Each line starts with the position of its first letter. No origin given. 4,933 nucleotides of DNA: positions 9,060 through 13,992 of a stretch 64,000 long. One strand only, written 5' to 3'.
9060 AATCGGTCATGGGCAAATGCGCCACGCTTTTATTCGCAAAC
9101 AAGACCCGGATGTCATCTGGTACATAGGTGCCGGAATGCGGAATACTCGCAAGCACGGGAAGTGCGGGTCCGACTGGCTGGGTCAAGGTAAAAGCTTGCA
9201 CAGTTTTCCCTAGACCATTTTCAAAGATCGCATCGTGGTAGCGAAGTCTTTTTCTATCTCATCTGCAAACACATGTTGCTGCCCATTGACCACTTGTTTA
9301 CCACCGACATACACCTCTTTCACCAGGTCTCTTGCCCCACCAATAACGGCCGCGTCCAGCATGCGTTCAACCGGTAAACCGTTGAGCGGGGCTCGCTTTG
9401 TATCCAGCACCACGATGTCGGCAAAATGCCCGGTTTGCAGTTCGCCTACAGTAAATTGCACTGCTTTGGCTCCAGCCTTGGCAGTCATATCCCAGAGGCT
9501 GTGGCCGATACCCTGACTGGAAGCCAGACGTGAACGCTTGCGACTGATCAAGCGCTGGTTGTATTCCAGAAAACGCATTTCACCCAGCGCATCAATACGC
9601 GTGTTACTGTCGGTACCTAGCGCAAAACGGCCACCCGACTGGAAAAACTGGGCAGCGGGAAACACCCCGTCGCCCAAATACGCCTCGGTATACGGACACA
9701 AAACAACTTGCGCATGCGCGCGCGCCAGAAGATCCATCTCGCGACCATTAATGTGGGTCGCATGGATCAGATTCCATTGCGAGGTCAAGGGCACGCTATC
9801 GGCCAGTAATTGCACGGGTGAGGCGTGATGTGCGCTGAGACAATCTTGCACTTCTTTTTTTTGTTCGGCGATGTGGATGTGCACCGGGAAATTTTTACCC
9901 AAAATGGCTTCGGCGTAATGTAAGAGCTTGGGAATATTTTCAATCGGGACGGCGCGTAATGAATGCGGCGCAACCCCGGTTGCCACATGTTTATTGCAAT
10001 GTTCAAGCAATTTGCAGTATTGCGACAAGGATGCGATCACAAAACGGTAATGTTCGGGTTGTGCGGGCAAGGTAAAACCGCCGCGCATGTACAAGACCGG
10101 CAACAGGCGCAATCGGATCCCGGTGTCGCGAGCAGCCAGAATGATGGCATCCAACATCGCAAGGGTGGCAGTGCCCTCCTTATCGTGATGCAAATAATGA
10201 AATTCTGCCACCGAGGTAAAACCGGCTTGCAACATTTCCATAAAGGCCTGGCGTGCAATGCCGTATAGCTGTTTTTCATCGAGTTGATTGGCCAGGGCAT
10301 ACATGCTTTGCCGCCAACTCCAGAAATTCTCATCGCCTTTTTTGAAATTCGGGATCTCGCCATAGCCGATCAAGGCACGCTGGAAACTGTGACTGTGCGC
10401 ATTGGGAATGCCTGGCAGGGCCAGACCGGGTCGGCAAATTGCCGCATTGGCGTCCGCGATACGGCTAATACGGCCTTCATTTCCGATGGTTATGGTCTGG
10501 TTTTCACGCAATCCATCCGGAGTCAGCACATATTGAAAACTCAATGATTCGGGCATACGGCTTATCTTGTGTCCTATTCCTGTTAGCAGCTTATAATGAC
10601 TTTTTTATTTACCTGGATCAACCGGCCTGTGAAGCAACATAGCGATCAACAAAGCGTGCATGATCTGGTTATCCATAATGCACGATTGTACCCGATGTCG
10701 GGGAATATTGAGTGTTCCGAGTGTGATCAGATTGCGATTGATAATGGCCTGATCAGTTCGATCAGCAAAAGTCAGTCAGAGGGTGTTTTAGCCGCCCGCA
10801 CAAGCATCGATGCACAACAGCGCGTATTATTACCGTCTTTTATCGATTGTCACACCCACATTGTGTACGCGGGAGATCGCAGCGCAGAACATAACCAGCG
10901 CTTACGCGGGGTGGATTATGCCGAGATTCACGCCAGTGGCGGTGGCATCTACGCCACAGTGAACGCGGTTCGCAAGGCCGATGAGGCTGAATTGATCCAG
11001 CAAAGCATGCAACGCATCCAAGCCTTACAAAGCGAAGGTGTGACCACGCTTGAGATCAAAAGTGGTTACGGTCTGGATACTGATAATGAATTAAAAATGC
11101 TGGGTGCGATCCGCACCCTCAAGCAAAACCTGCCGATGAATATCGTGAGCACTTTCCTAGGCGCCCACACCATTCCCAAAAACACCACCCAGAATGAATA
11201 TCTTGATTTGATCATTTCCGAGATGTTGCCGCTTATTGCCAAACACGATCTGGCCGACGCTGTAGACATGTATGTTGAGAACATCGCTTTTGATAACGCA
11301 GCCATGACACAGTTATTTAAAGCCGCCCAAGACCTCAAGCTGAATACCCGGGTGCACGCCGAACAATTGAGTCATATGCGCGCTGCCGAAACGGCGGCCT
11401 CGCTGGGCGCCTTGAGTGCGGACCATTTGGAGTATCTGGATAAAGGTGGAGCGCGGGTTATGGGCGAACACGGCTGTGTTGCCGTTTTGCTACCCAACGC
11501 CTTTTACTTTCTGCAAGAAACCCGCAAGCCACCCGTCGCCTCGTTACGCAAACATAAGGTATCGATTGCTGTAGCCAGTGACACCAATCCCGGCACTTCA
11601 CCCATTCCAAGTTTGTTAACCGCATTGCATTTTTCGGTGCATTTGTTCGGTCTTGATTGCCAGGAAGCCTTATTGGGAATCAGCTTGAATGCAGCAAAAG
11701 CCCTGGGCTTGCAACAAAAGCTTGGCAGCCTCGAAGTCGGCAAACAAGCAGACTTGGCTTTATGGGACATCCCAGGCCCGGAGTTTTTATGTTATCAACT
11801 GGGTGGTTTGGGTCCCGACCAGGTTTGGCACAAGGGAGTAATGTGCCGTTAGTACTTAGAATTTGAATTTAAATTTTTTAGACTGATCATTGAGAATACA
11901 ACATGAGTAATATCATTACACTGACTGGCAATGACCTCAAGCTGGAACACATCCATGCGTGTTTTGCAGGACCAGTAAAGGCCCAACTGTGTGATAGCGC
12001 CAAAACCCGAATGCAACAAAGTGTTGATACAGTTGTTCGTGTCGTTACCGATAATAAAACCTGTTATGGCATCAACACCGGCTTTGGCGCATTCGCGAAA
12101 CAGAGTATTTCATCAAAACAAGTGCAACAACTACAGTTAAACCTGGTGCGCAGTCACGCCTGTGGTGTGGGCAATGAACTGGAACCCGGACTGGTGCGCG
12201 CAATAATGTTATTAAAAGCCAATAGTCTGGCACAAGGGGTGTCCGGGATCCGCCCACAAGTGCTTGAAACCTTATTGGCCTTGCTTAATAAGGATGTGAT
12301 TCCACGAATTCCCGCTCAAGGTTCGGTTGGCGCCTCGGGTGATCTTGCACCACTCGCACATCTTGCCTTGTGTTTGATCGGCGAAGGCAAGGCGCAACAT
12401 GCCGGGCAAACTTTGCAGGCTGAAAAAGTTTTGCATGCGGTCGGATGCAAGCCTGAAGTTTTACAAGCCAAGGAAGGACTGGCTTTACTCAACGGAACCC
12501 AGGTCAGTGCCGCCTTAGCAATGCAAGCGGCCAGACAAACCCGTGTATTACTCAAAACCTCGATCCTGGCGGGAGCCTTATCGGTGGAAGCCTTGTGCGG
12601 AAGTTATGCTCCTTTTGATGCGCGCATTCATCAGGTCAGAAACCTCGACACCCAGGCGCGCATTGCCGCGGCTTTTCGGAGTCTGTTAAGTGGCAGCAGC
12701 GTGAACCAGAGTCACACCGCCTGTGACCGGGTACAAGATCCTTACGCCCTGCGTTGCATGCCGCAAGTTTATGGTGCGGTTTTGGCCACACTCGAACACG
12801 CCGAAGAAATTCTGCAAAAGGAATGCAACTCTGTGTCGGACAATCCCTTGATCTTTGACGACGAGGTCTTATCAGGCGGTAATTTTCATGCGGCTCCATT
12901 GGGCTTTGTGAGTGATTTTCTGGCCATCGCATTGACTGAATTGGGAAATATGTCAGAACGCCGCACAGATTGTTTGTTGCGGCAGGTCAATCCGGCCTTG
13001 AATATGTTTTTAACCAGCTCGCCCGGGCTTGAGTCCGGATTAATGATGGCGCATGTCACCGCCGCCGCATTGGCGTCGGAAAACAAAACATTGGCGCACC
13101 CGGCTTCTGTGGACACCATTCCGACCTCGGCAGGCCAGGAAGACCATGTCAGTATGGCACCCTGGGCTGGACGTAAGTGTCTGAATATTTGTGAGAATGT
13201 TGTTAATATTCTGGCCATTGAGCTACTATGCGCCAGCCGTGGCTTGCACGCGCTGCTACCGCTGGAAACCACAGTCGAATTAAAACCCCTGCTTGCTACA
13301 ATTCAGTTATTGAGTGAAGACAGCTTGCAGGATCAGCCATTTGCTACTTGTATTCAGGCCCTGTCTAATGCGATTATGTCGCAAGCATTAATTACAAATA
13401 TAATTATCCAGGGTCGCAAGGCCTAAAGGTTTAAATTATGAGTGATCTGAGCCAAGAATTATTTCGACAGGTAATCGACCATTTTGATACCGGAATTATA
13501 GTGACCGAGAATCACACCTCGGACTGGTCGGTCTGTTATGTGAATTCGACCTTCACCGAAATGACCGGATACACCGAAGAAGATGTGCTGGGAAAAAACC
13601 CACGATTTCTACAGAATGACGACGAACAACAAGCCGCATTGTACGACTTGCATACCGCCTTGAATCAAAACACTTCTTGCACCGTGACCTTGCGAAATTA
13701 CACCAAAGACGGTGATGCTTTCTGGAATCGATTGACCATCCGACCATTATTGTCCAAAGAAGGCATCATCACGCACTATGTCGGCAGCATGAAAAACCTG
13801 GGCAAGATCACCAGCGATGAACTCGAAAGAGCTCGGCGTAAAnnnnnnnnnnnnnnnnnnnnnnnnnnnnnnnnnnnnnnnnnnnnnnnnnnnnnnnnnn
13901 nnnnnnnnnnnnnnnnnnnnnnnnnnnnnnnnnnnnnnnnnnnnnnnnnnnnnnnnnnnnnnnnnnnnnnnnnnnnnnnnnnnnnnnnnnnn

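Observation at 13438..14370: A LOV-type PAS domain without the photoactive Cys or relay Gln, fused to a catalytically degenerate GGDEF that keeps its I-site, directly downstream of hutH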

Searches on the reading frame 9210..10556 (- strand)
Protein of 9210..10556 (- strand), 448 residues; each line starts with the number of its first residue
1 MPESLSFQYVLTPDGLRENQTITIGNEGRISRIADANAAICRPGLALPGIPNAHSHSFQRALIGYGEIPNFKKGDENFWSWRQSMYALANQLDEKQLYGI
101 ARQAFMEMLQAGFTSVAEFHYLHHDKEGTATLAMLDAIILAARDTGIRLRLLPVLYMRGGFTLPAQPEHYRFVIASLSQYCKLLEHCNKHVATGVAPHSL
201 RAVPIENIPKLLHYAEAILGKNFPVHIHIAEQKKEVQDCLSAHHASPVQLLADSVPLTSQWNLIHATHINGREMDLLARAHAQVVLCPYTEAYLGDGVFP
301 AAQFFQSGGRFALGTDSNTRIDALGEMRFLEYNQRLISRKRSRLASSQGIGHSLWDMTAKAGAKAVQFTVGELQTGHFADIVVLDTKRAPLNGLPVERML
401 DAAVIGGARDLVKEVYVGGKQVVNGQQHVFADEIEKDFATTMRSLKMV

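Call 3: search_protein_families(library=pfam, proteins=[window:9210-10556:-], max_evalue=0.01)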
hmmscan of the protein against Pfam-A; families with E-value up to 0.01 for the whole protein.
window:9210-10556:- (448 aa): 2 families
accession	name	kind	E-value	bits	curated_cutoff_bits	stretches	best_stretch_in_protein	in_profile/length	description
PF01979.26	Amidohydro_1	-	4.3e-35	122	25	1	46-422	2-345/345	Amidohydrolase family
PF07969.17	Amidohydro_3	-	4.4e-07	30.2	29.7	1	86-423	147-472/472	Amidohydrolase family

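Call 19: search_protein_families(library=ncbifam, proteins=[window:9210-10556:-], max_evalue=0.01)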
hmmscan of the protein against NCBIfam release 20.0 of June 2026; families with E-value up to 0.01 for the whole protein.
window:9210-10556:- (448 aa): 24 families
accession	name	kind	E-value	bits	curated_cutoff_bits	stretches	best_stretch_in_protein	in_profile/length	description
NF006684.0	PRK09229.1-5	equivalog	3.8e-136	454.5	525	1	4-446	3-454/456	formimidoylglutamate deiminase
TIGR02022.1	hutF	equivalog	1.5e-134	449.2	413.05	1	8-446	7-454/455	formimidoylglutamate deiminase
NF006683.0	PRK09229.1-4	equivalog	7.4e-119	397.6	654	1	7-445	12-455/457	formimidoylglutamate deiminase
NF006682.0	PRK09229.1-3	equivalog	2.7e-115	385.6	637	1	10-446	9-453/454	formimidoylglutamate deiminase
NF006681.0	PRK09229.1-2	equivalog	3.4e-115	385.3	362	1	7-445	9-447/451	formimidoylglutamate deiminase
NF006680.0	PRK09229.1-1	equivalog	1.2e-94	317.7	810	1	10-433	13-446/460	formimidoylglutamate deiminase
NF009059.0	PRK12393.1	equivalog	4.5e-33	114.7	543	1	35-428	49-436/460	amidohydrolase family protein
NF006549.0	PRK09045.1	equivalog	1.3e-32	113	540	1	44-433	63-425/444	TRZ/ATZ family hydrolase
NF006055.0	PRK08203.1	equivalog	4e-32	111.3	532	1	40-433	54-436/455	8-oxoguanine deaminase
NF006252.0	PRK08393.1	equivalog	7.3e-27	94.4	617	1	44-432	50-408/424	N-ethylammeline chlorohydrolase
NF005557.0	PRK07228.1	equivalog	1.5e-26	93.1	522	1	22-433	32-423/445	5'-deoxyadenosine deaminase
NF004701.0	PRK06038.1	equivalog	1.8e-25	89.5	609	2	187-432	173-411/432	N-ethylammeline chlorohydrolase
NF005540.0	PRK07203.1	equivalog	1.2e-23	83.5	444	1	22-432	32-423/444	putative aminohydrolase SsnA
NF005211.0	PRK06687.1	equivalog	1.5e-21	76.6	703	1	45-427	55-413/419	TRZ/ATZ family protein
NF004801.0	PRK06151.1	subfamily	6.6e-21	74.7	416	1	27-427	42-442/491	chlorohydrolase family protein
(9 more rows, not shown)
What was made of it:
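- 9210..10556 (-): hutF, formimidoylglutamate deiminase, divergent from hutI. TIGR02022 449 bits (call 19)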

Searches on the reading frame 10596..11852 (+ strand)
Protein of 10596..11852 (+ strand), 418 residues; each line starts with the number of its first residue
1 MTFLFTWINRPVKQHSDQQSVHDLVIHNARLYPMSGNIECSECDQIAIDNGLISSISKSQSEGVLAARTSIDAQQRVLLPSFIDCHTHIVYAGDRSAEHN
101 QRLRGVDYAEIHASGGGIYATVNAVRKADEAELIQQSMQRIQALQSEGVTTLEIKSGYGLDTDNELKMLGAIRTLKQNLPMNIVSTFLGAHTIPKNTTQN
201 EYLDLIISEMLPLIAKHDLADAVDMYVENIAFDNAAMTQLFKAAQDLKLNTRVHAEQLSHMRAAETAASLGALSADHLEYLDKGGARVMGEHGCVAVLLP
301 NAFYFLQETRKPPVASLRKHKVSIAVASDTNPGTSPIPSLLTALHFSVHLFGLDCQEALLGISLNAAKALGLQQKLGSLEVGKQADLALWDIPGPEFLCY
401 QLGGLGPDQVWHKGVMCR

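Call 3: search_protein_families(library=pfam, proteins=[window:10596-11852:+], max_evalue=0.01)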
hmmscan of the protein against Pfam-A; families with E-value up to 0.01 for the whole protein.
window:10596-11852:+ (418 aa): 2 families
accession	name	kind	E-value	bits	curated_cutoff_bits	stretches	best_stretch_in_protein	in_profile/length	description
PF01979.26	Amidohydro_1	-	4.5e-17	62.8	25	1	77-392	1-320/345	Amidohydrolase family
PF07969.17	Amidohydro_3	-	1.7e-16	61.2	29.7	2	128-392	152-446/472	Amidohydrolase family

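Call 19: search_protein_families(library=ncbifam, proteins=[window:10596-11852:+], max_evalue=0.01)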
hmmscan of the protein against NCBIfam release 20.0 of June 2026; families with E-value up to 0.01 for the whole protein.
window:10596-11852:+ (418 aa): 67 families (the best 25 are shown)
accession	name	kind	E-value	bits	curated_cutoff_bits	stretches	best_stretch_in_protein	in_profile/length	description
TIGR01224.1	hutI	equivalog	2.1e-118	395.5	298.15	1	44-414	4-375/377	imidazolonepropionase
NF006549.0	PRK09045.1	equivalog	3.8e-13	48.9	540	2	343-392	331-380/444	TRZ/ATZ family hydrolase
NF006056.0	PRK08204.1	subfamily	1.2e-12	47.3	391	2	24-120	5-97/449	hypothetical protein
TIGR02967.1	guan_deamin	equivalog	1.4e-12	47.3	375.4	1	277-392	245-362/401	guanine deaminase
NF006689.0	PRK09237.1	equivalog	1.7e-11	43.3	371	2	22-94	3-71/383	amidohydrolase/deacetylase family metallohydrolase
NF051886.1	XaaProDiPepCaul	equivalog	7e-11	41.8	500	2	44-96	19-71/398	Xaa-Pro dipeptidase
NF011990.0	PRK15446.2-6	subfamily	4.7e-10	38.7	233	1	338-391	311-364/390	alpha-D-ribose 1-methylphosphonate 5-triphosphate diphosphatase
NF006679.0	PRK09228.1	subfamily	5.2e-10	38.6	351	1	277-392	270-387/433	guanine deaminase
NF006055.0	PRK08203.1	equivalog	2.5e-09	36.2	532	2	22-93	5-75/455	8-oxoguanine deaminase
NF009941.0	PRK13404.1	subfamily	2.6e-09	36.3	647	1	21-90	3-64/478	dihydropyrimidinase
NF005557.0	PRK07228.1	equivalog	9.8e-09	34.4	522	1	358-391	342-375/445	5'-deoxyadenosine deaminase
TIGR02318.1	phosphono_phnM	equivalog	1.8e-08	33.7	390.55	1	339-388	305-354/376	phosphonate metabolism protein PhnM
TIGR00221.1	nagA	equivalog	1.9e-08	33.7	225.65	1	354-390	330-366/380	N-acetylglucosamine-6-phosphate deacetylase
NF009060.0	PRK12394.1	equivalog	2.2e-08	33.3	442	1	22-95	3-71/381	metallo-dependent hydrolase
NF005211.0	PRK06687.1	equivalog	4.3e-08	32.3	703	1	356-388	337-369/419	TRZ/ATZ family protein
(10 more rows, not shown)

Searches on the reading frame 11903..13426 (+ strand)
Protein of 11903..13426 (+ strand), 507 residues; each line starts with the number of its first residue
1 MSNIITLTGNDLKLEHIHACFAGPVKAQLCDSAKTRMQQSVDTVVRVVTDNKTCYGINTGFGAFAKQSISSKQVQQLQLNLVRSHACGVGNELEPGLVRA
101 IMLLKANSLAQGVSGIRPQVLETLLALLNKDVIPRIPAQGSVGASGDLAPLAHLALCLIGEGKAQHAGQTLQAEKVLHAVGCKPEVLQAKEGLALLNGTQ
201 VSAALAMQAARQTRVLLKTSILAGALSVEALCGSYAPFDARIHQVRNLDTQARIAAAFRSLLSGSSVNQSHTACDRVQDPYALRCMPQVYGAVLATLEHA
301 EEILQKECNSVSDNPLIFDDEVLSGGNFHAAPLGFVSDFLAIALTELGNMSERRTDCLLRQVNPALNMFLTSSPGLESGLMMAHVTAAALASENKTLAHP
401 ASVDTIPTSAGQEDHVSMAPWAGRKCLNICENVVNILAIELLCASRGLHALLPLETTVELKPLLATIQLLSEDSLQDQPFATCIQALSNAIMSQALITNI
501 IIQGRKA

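Call 3: search_protein_families(library=pfam, proteins=[window:11903-13426:+], max_evalue=0.01)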
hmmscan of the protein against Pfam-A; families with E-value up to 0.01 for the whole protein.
window:11903-13426:+ (507 aa): 1 family
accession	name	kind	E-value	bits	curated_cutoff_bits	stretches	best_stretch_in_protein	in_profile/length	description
PF00221.24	Lyase_aromatic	-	6.1e-173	576.2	27.3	1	12-456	1-453/466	Aromatic amino acid lyase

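Call 19: search_protein_families(library=ncbifam, proteins=[window:11903-13426:+], max_evalue=0.01)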
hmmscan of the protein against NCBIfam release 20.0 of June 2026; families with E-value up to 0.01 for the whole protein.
window:11903-13426:+ (507 aa): 8 families
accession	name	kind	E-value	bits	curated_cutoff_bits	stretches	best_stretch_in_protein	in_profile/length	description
NF006871.0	PRK09367.1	subfamily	6.3e-192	638.7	524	1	4-498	3-499/505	histidine ammonia-lyase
TIGR01225.1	hutH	equivalog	1.2e-185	617.8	539.15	1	5-498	1-496/506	histidine ammonia-lyase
TIGR04475.1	Phe_D_beta_mut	equivalog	2.2e-100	336.7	800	1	9-446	7-464/510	phenylalanine aminomutase (D-beta-phenylalanine forming)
TIGR03832.1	Tyr_2_3_mutase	equivalog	4.9e-100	335.4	501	1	8-446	2-461/507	tyrosine 2,3-aminomutase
NF053541.1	FlxA_rubin_TAL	equivalog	3.3e-96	322.7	700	1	13-491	2-496/498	flexirubin biosynthesis tyrosine ammonia-lyase FlxA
TIGR01226.1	phe_am_lyase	equivalog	1.6e-73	248.2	519.15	1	3-438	31-488/680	phenylalanine ammonia-lyase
NF041222.1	BagA_FevW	exception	6.6e-70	236.2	1000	1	28-456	25-484/529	bagremycin/ferroverdin biosynthesis tyrosine ammonia-lyase BagA/FevW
TIGR04473.1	taxol_Phe_23mut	exception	4.2e-49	167.4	1250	1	31-431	56-477/687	phenylalanine aminomutase (L-beta-phenylalanine forming)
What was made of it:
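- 11903..13426 (+): hutH, histidine ammonia-lyase, immediately upstream (11-nt gap). TIGR01225 618 bits, above the cut-off (call 19)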

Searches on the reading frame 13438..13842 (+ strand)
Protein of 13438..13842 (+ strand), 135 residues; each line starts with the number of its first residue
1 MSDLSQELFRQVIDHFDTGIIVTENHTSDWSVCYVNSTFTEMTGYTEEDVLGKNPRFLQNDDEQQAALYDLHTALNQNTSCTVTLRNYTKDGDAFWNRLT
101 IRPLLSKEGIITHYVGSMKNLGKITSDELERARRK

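Call 29: search_protein_representatives(protein=window:13438-13842:+)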
Query: 135 residues. Proteins with E-value up to 0.001 (for the whole library): 68065; up to 1e-10: 16118; up to 1e-30: 281. The best 150 are listed.
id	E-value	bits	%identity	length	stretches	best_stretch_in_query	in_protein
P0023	1.3e-140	477.8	30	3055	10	12-108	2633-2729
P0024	1.0e-132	452.3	29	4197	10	7-118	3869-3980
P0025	8.9e-77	271.4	35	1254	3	6-121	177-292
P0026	8.9e-77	271.4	31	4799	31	28-99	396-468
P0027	5.8e-73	259.1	25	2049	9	19-133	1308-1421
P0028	3.7e-72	256.5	29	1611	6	31-118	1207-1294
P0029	1.8e-71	254.2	26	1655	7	11-117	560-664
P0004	5.5e-69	246.2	81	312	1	1-135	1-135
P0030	1.1e-59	216.2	25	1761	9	27-130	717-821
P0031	2.4e-59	215.0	26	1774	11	31-104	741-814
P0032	2.9e-59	214.8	29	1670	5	12-117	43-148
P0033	8.5e-59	213.3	31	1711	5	31-125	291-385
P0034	3.6e-58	211.3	34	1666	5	18-119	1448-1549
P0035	1.1e-55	203.3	28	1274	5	27-116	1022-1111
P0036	1.1e-55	203.2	36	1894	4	15-121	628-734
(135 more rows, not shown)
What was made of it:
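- Tried and rejected: It returned mostly multi-PAS proteins ranked by summed score (call 29).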
